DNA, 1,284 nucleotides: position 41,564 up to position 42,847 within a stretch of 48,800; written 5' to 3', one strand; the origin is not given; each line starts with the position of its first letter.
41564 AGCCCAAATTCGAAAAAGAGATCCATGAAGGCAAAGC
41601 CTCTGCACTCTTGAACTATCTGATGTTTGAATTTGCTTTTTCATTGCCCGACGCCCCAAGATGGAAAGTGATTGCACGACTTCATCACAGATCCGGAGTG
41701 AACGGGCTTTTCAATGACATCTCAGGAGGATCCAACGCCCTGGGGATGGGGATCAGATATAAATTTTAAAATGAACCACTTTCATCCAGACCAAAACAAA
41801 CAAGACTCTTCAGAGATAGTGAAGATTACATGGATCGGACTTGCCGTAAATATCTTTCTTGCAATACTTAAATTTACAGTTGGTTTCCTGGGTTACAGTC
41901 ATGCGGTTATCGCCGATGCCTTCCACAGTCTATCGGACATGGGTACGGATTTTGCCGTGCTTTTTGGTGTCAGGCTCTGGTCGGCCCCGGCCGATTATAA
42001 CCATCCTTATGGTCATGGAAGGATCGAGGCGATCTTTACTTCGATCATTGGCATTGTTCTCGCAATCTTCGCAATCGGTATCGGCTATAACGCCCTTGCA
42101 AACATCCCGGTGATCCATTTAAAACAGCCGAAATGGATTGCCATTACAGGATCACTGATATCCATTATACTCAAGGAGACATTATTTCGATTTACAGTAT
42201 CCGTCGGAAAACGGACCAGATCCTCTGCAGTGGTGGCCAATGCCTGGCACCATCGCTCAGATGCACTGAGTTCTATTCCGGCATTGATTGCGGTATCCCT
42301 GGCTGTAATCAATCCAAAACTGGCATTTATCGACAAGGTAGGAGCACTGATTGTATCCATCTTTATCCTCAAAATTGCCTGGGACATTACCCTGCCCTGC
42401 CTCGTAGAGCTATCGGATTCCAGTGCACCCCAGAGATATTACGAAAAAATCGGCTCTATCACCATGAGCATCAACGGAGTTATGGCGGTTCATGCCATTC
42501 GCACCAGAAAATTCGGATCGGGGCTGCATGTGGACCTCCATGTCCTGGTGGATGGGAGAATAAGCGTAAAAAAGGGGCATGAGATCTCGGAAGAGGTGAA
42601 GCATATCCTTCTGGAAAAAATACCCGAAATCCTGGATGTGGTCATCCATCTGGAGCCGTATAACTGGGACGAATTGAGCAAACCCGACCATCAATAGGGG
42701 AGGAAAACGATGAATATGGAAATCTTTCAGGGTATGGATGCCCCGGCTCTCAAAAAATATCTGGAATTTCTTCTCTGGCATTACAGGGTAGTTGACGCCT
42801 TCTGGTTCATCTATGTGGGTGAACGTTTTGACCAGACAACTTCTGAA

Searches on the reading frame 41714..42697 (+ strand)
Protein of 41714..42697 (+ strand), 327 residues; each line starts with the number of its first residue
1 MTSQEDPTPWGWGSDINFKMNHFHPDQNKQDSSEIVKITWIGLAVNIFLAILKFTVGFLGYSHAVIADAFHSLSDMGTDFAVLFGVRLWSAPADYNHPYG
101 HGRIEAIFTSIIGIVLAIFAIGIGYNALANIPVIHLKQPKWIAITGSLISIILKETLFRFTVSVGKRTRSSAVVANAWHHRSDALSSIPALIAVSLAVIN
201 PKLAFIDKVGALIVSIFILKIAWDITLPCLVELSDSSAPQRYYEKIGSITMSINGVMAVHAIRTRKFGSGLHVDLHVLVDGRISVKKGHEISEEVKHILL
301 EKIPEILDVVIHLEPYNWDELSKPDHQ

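Call 45: search_protein_families(library=pfam, proteins=[window:41714-42697:+], max_evalue=0.0001)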
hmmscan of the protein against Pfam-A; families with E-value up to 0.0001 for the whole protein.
window:41714-42697:+ (327 aa): 2 families
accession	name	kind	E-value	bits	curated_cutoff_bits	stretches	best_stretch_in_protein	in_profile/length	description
PF01545.26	Cation_efflux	-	7.4e-40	137.3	26.6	1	40-233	2-197/198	Cation efflux family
PF16916.11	ZT_dimer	-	4.1e-23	81.6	26.7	1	241-316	4-78/78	Dimerisation domain of Zinc Transporter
